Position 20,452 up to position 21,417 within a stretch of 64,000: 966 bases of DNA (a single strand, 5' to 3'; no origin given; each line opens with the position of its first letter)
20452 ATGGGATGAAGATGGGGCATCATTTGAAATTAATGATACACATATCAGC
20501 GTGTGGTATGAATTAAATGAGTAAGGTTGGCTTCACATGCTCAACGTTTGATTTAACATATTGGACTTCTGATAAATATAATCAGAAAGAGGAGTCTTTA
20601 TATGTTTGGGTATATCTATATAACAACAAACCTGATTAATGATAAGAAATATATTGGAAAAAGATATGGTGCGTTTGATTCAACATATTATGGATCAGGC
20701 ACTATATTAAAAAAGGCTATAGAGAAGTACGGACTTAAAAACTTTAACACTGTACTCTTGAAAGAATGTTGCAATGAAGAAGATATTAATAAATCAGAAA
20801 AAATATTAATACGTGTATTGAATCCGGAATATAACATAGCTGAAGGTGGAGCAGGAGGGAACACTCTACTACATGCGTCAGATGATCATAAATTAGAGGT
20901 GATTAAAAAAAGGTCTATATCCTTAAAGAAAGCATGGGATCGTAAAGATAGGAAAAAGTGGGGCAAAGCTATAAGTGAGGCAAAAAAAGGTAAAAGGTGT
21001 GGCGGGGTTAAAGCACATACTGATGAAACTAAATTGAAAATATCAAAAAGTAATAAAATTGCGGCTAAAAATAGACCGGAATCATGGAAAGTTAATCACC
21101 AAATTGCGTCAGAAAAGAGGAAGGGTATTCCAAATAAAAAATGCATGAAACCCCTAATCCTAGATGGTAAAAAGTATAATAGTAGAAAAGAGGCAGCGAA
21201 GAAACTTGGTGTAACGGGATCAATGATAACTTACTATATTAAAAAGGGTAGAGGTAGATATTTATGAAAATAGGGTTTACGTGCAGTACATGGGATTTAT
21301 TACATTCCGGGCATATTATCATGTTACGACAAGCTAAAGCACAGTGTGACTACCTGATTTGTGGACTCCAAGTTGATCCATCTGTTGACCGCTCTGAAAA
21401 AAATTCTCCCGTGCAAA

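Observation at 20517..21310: GIY-YIG homing endonuclease inserted into the 5' end of a cytidylyltransferase gene, with a recoded duplicate N-terminus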

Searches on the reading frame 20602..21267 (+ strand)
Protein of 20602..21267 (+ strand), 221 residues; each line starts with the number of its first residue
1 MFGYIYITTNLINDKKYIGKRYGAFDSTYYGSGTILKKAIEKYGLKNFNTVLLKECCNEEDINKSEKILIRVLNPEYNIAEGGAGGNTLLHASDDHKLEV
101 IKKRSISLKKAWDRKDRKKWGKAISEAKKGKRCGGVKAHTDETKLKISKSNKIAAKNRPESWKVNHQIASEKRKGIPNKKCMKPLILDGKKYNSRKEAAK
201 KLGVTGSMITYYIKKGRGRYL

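Call 4: search_protein_families(library=pfam, proteins=[window:20602-21267:+], max_evalue=0.01)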
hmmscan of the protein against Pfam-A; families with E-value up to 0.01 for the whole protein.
window:20602-21267:+ (221 aa): 1 family
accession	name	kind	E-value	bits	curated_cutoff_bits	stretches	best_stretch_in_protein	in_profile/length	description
PF00376.29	MerR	-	0.0074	16.5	28.2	0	196-216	3-23/38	MerR family regulatory protein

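Call 5: search_protein_families(library=phrogs, proteins=[window:20602-21267:+], max_evalue=0.01)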
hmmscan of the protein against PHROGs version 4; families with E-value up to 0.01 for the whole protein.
window:20602-21267:+ (221 aa): 5 families
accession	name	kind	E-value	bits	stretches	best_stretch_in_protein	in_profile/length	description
phrog_314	-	DNA, RNA and nucleotide metabolism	2.2e-35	123.6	1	1-218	177-379/574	homing endonuclease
phrog_7168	-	DNA, RNA and nucleotide metabolism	8e-11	42.9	1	3-217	2-212/284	homing endonuclease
phrog_19446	-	DNA, RNA and nucleotide metabolism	6.7e-08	33.3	1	3-158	2-156/254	homing endonuclease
phrog_447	-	other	4.3e-06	27.6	1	1-67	25-107/148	NAD synthetase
phrog_5123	-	DNA, RNA and nucleotide metabolism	0.0033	18.3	1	4-91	3-100/152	homing endonuclease with GIY-YIG motif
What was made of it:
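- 20602..21267 (+): Free-standing GIY-YIG homing endonuclease gene (221 aa). The architecture is I-TevI/Seg-like: an N-terminal catalytic domain and a C-terminal helix-turn-helix DNA-binding domain. phrog_314 at 2e-35 (call 5).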

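Call 6: search_protein_families(library=pfam, proteins=[window:20602-21267:+], max_evalue=10)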
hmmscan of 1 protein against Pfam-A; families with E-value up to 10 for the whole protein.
window:20602-21267:+ (221 aa): 6 families
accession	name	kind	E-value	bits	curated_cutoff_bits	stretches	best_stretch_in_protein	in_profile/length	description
PF00376.29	MerR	-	0.0074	16.5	28.2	1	196-216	3-23/38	MerR family regulatory protein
PF22083.2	I-HmuI_NUMOD-like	-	0.01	15.9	27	1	190-211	10-31/46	DNA endonuclease I-HmuI-like, NUMOD-like domain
PF19835.5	SegE_GIY-YIG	-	0.012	16.3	25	2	1-22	16-37/123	Putative endonuclease segE, GIY-YIG domain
PF07460.16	NUMOD3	-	0.032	14.6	20.4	1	138-152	3-17/37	NUMOD3 motif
PF01541.30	GIY-YIG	-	0.088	13.6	22.6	1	3-78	2-78/78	GIY-YIG catalytic domain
PF18024.7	HTH_50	-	0.1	12.7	27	1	190-209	21-40/50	Helix-turn-helix domain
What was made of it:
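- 20602..21267 (+): Weak Pfam GIY-YIG, SegE, NUMOD3 and HTH hits (call 6).
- On GIY-YIG homing endonuclease (I-TevI/Seg type): 13.6 bits against a 22.6 cut-off, and 16.3 against 25 (call 6). Pfam NUMOD3, HTH and MerR hits are weak (call 6).
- Checked: Pfam GIY-YIG itself is below threshold (13.6 against 22.6 bits, call 6).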

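Call 17: find_related_loci(query=window:20602-21264:+, collection=viral_contigs, flank=4000)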
Query window:20602-21264:+ (221 aa) in viral_contigs; peptide patterns used: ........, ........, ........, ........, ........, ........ (x = any residue, [..] = any of these).
314 stretches matched a pattern; 118 encode a relative of the query (tblastn E <= 1e-3); the best 80 are kept; 80 distinct loci.
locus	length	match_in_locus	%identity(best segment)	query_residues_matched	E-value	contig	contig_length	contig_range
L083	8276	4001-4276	49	1-88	3e-16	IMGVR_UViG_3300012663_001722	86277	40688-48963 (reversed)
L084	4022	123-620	36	5-173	8e-16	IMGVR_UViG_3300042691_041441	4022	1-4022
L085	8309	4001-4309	38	5-83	2e-8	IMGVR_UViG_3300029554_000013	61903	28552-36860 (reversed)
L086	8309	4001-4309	38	5-83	2e-8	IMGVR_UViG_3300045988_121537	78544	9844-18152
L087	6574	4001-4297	35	2-85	3e-8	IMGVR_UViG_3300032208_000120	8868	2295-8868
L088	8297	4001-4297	35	2-85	3e-8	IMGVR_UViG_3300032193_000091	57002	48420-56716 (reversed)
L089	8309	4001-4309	34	1-86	5e-8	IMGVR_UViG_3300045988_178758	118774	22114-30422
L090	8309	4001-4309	38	5-83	6e-8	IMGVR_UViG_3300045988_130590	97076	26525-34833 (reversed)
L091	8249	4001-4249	35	1-56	1e-6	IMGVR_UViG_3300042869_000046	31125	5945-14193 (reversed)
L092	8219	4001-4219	38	2-56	1e-6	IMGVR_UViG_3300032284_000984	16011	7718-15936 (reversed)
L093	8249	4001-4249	35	1-56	1e-6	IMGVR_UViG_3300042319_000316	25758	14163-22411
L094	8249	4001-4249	35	1-56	1e-6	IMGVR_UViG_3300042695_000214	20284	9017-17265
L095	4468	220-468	35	1-56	1e-6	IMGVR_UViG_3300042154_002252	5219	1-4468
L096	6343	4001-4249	35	1-56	1e-6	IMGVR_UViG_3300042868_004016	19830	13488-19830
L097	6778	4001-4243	35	3-56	2e-6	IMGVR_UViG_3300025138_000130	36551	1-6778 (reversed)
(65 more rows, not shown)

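Call 26: find_homologous_proteins(query=window:20602-21264:+, max_evalue=0.00001)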
Query window:20602-21264:+ (221 aa): 177 proteins with E <= 0.00001 among 617 candidates; the best 120 are listed.
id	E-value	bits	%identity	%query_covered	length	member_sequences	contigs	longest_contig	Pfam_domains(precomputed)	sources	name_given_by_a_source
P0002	8.1e-80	285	96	62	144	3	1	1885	-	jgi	jgi:group I intron endonuclease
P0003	9.4e-76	272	59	100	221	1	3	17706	PF19835.7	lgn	-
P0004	3.7e-68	247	57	100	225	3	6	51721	PF19835.7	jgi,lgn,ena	jgi:group I intron endonuclease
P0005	1.1e-57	213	51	100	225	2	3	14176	PF19835.7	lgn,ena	-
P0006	1.7e-57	212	50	99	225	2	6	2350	-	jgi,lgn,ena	jgi:group I intron endonuclease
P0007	2.3e-56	209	51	100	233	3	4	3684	PF19835.7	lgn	-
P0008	2.1e-54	202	50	93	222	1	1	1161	-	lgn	-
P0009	4.2e-54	201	49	100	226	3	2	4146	-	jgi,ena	-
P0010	4.5e-54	201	50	100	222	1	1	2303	PF20987.4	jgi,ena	-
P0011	8.9e-54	200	47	100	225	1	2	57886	-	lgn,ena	-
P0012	1.5e-53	200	47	100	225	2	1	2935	-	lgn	-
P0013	5.3e-53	198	48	100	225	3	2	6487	PF19835.7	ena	-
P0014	7.5e-51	191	48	100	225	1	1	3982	PF19835.7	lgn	-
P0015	1.2e-49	187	48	100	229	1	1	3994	-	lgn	-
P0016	6.5e-48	181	44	96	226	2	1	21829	PF19835.7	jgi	-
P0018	1.2e-47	180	45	100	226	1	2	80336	PF19835.7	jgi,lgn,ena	jgi:group I intron endonuclease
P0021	1.7e-21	95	53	49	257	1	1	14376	PF07460.17,PF01541.31,PF19835.7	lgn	-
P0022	2.4e-21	94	41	67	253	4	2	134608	PF07460.17,PF01541.31,PF19835.7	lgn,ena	-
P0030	2.1e-18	85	44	49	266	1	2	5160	PF01541.31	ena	-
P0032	4.8e-18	84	49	44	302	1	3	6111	PF07460.17,PF19835.7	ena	-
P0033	6.3e-18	83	58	38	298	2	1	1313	PF19835.7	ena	-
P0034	8.4e-18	83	36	98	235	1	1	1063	PF07460.17,PF01541.31,PF19835.7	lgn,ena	-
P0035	1.3e-17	82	37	90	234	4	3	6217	PF07460.17,PF19835.7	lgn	-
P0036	2.8e-17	81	45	48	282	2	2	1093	PF07460.17,PF19835.7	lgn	-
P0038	3.8e-17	81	44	47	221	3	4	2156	PF07460.17,PF01541.31,PF19835.7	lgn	-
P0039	4.0e-17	81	42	59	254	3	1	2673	PF19835.7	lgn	-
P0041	4.6e-17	80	37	68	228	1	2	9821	PF07460.17,PF01541.31,PF19835.7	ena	-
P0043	5.3e-17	80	53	40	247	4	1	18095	PF07460.17,PF01541.31,PF19835.7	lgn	-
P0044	5.6e-17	80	43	59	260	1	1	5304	PF07460.17,PF19835.7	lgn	-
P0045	7.2e-17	80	39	66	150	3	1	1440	PF07460.17,PF01541.31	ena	-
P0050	2.1e-16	78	46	50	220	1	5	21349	PF19835.7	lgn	-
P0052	8.1e-16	76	40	69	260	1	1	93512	PF07460.17,PF19835.7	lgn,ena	-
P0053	1.0e-15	76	39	81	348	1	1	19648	PF19835.7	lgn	-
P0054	1.2e-15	76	40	80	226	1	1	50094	PF07460.17,PF01541.31,PF19835.7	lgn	-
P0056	2.5e-15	75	50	43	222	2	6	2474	PF19835.7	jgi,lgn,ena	-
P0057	3.0e-15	74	37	95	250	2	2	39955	PF07460.17,PF19835.7,PF22083.3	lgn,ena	-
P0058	3.1e-15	74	35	69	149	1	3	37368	PF19835.7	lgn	-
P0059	3.5e-15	74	48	41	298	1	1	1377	PF19835.7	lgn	-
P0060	4.8e-15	74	41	59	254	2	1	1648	PF01541.31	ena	-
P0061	5.2e-15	74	45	49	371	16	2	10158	PF07453.20,PF19835.7,PF22083.3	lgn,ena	-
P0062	5.6e-15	74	48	45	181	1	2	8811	PF19835.7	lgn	-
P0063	5.8e-15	73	52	38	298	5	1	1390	PF01541.31,PF19835.7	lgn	-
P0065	7.0e-15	73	50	44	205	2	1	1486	PF19835.7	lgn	-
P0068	1.0e-14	73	43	58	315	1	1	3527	PF19835.7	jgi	-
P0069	1.1e-14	73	41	69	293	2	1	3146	PF07460.17,PF19835.7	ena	-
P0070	1.3e-14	72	44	43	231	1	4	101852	PF19835.7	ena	-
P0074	2.3e-14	71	49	49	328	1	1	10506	PF19835.7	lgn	-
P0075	2.6e-14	71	38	79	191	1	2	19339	PF07460.17,PF01541.31,PF19835.7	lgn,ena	-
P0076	2.7e-14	71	38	69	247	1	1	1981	PF07460.17,PF19835.7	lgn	-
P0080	5.1e-14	70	40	67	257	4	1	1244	PF07460.17,PF19835.7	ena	-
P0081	7.9e-14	70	34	85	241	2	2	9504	PF07460.17,PF01541.31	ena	-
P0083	1.0e-13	69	48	39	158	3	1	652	PF19835.7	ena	-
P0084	2.3e-13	68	41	49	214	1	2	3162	PF07460.17,PF19835.7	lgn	-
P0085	2.7e-13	68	56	36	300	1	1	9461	PF07453.20,PF19835.7,PF22083.3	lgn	-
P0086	3.2e-13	68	41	66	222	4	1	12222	PF07460.17,PF19835.7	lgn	-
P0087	5.6e-13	67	36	71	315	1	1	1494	PF07460.17,PF19835.7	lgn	-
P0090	1.1e-12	66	39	74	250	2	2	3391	PF07460.17,PF01541.31,PF19835.7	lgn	-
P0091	1.8e-12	65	36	79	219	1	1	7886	PF07460.17,PF01541.31,PF19835.7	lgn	-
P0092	1.9e-12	65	41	54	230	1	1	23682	PF19835.7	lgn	-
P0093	4.2e-12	64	34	85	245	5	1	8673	PF19835.7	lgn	-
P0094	4.2e-12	64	49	37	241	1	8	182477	PF07460.17,PF01541.31,PF19835.7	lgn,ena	-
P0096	1.9e-11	62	44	40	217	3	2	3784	PF19835.7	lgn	-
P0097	2.1e-11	62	40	67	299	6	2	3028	PF07460.17,PF19835.7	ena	-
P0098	2.2e-11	62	35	67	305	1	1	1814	PF07460.17,PF19835.7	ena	-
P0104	6.2e-11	60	40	69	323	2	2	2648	PF07460.17,PF19835.7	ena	-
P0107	1.1e-10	59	34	73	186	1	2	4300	PF07460.17,PF01541.31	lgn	-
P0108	1.5e-10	59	53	31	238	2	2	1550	PF07460.17,PF01541.31,PF07453.20,PF19835.7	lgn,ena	-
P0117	1.0e-9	56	46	32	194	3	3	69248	PF01541.31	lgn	-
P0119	1.2e-9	56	51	38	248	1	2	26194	PF01541.31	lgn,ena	-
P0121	1.4e-9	56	36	71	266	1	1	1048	PF19835.7,PF22083.3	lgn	-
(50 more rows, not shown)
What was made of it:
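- On GIY-YIG homing endonuclease (I-TevI/Seg type): PHROG 314 'homing endonuclease' is strong at 2e-35 (call 5), and several homologs carry precomputed PF19835 or PF01541 hits (call 26).
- GIY-YIG HEGs are often intron-borne, and JGI names the homologs 'group I intron endonuclease' (call 26).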

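Call 27: find_encoding_contigs(protein=P0003, flank=4000, max_places=3)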
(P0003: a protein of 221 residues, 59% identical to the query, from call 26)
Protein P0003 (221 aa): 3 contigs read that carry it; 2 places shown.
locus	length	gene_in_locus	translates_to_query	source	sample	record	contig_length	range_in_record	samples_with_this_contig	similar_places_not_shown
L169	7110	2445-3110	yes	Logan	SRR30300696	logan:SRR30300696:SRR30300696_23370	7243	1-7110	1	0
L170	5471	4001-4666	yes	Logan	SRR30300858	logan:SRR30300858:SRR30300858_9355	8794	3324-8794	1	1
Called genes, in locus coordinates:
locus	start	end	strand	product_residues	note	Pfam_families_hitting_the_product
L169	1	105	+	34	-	?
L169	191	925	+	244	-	PF19547:DUF6071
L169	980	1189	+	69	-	-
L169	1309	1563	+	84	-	-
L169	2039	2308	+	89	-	-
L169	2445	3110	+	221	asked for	PF19835:SegE_GIY-YIG (faint)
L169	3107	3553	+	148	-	PF01467:CTP_transf_like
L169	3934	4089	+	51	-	-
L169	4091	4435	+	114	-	PF09152:DUF1937, PF14359:DUF4406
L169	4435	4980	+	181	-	-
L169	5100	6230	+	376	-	PF00696:AA_kinase, PF01472:PUA (weak)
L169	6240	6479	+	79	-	-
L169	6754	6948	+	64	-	-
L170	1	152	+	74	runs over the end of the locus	-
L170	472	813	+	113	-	-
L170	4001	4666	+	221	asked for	PF19835:SegE_GIY-YIG (faint)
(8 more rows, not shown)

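Call 28: find_encoding_contigs(protein=P0004, flank=4000, max_places=4)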
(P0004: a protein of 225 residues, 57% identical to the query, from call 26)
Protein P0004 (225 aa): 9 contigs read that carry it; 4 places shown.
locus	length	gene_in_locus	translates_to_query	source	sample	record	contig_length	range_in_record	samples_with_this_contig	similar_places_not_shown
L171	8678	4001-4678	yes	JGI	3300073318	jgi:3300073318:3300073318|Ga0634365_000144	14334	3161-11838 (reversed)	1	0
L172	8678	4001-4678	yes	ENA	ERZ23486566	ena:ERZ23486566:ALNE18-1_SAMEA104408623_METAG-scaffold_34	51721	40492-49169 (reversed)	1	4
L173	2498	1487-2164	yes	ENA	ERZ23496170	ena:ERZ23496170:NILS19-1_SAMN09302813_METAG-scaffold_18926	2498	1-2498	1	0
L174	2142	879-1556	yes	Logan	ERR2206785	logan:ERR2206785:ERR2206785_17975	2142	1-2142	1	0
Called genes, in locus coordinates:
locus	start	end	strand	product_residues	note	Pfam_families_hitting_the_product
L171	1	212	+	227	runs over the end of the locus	PF08241:Methyltransf_11 (weak), PF13649:Methyltransf_25 (weak)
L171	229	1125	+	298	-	PF04055:Radical_SAM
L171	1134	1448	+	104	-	-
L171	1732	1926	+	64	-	-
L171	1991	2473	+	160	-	-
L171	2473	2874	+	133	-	PF24749:DUF7695 (weak)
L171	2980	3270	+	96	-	PF14090:HTH_39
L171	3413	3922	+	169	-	-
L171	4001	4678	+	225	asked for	PF19835:SegE_GIY-YIG (faint)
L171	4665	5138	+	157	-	PF01467:CTP_transf_like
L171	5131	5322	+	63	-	-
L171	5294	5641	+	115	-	-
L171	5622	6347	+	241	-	PF00535:Glycos_transf_2 (weak), PF10111:Glyco_tranf_2_2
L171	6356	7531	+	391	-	PF19782:DUF6267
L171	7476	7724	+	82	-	PF19883:DUF6356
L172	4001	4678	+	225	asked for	PF19835:SegE_GIY-YIG (faint)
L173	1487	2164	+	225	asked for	PF19835:SegE_GIY-YIG (faint)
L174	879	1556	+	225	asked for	PF19835:SegE_GIY-YIG (faint)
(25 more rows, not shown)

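Call 29: find_encoding_contigs(protein=P0005, flank=4000, max_places=3)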
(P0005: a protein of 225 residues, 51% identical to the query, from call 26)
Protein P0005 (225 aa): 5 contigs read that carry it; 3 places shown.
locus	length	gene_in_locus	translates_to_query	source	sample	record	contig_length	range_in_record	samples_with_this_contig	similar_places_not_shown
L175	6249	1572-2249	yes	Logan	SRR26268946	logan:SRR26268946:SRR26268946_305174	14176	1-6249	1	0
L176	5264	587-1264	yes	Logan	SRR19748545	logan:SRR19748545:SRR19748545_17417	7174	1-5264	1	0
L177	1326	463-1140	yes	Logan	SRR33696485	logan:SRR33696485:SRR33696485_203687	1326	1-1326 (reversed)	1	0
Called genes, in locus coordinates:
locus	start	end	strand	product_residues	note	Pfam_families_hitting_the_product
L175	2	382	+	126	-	?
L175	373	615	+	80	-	-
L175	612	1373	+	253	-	-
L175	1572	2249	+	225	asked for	PF19835:SegE_GIY-YIG (faint)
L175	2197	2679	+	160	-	PF01467:CTP_transf_like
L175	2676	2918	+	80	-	-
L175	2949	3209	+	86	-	-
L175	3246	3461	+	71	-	-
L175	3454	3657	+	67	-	-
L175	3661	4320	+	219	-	-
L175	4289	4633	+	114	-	-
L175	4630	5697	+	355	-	PF01041:DegT_DnrJ_EryC1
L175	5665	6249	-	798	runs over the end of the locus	-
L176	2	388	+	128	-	?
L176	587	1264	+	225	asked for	PF19835:SegE_GIY-YIG (faint)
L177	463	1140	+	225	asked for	PF19835:SegE_GIY-YIG (faint)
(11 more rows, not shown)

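Call 33: find_related_loci(query=A1, collection=viral_contigs, flank=3000)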
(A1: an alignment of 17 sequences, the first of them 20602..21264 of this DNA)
Query A1 (221 aa) in viral_contigs; peptide patterns used: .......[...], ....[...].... (x = any residue, [..] = any of these).
365 stretches matched a pattern; 300 encode a relative of the query (tblastn E <= 1e-3); the best 80 are kept; 79 distinct loci.
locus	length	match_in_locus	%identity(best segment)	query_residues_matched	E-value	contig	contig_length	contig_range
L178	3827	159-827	46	1-221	2e-60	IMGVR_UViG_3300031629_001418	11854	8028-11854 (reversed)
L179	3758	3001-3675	49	1-221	1e-59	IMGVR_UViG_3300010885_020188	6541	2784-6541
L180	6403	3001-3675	48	1-221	1e-56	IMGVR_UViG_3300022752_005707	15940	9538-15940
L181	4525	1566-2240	44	1-221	7e-56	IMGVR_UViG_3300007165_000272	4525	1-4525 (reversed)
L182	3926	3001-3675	44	1-221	7e-56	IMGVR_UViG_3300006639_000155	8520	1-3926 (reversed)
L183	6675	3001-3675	49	1-221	1e-59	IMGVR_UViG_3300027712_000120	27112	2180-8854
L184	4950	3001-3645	44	1-213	4e-50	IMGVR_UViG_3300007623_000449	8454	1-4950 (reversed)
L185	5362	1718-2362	44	1-213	4e-50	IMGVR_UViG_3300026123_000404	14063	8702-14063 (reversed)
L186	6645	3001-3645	44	1-213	4e-50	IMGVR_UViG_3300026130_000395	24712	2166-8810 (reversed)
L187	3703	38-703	45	1-221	2e-47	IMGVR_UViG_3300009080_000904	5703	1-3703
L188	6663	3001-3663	41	1-218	7e-36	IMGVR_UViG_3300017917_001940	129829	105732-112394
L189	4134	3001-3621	44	2-204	1e-34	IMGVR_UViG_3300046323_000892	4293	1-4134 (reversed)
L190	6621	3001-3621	44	2-204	3e-34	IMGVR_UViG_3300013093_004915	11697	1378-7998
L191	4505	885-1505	44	2-204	3e-34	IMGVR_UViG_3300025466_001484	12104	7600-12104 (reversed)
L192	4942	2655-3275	44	2-204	3e-34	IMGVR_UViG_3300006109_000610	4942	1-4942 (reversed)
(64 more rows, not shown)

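Call 41: search_solved_structures(query=A1, max_evalue=0.01, show_alignments=2)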
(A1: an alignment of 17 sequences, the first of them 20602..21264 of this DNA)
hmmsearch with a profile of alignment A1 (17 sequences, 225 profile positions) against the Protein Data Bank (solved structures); distinct sequences matched with E-value up to 0.01: 2.
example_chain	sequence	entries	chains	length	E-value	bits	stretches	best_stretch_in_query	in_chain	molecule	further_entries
1ln0_A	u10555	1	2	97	0.00013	24.7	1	5-81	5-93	intron-associated endonuclease 1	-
1mk0_A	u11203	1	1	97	0.00083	22.1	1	5-81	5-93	Intron-associated endonuclease 1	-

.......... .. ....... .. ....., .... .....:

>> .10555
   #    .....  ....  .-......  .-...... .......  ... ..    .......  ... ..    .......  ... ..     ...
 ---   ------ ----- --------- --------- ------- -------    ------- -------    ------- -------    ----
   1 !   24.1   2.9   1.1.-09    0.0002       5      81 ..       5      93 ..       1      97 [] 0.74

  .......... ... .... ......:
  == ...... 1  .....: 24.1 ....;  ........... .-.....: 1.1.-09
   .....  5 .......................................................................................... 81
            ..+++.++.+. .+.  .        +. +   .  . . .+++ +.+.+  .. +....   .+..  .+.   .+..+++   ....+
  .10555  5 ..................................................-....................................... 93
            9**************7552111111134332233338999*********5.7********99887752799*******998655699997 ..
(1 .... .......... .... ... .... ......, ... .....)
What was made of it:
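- On GIY-YIG homing endonuclease (I-TevI/Seg type): They align with the I-TevI catalytic domain 1LN0 and with its E75A mutant 1MK0 (call 41). The profile alignment places a gap opposite the Arg27 region (call 41).
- Pfam GIY-YIG is below its gathering score (call 6), and no residue aligns with I-TevI Arg27 (call 41).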

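Call 63: predict_structure(alignment_id=A1)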
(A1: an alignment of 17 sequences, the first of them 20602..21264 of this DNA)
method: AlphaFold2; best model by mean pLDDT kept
length: 221 residues; sequences in the alignment: 17
mean_pLDDT: 82.5   pTM: 0.44
mean pLDDT of the five models: 82.5, 82.2, 81.9, 81.4, 81.1
residues with pLDDT >= 90: 69; 70-90: 124; 50-70: 24; < 50: 4
segments of 3 or more residues with pLDDT < 50: 82-85
pLDDT, mean of each block of 10 residues (from residue 1): 87 87 87 80 91 90 84 70 55 75 78 79 74 65 91 92 94 83 87 91 88 85 83
secondary structure, 60 per line:
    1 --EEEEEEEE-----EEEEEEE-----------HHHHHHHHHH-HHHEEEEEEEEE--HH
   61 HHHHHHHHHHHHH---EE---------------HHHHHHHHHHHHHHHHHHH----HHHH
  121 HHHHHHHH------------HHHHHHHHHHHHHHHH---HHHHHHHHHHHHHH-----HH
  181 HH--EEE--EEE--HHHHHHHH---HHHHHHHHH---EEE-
elements in order: E3-10 E16-22 H34-43 E48-56 H59-73 H94-112 H117-128 H141-156 H160-173 H179-182 E185-187 E190-192 H195-202 H206-214 E218-220
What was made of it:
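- On GIY-YIG homing endonuclease (I-TevI/Seg type): The AF2 model (pLDDT 82.5) has a helical linker and a C-terminal beta-beta-helix-turn-helix (call 63).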
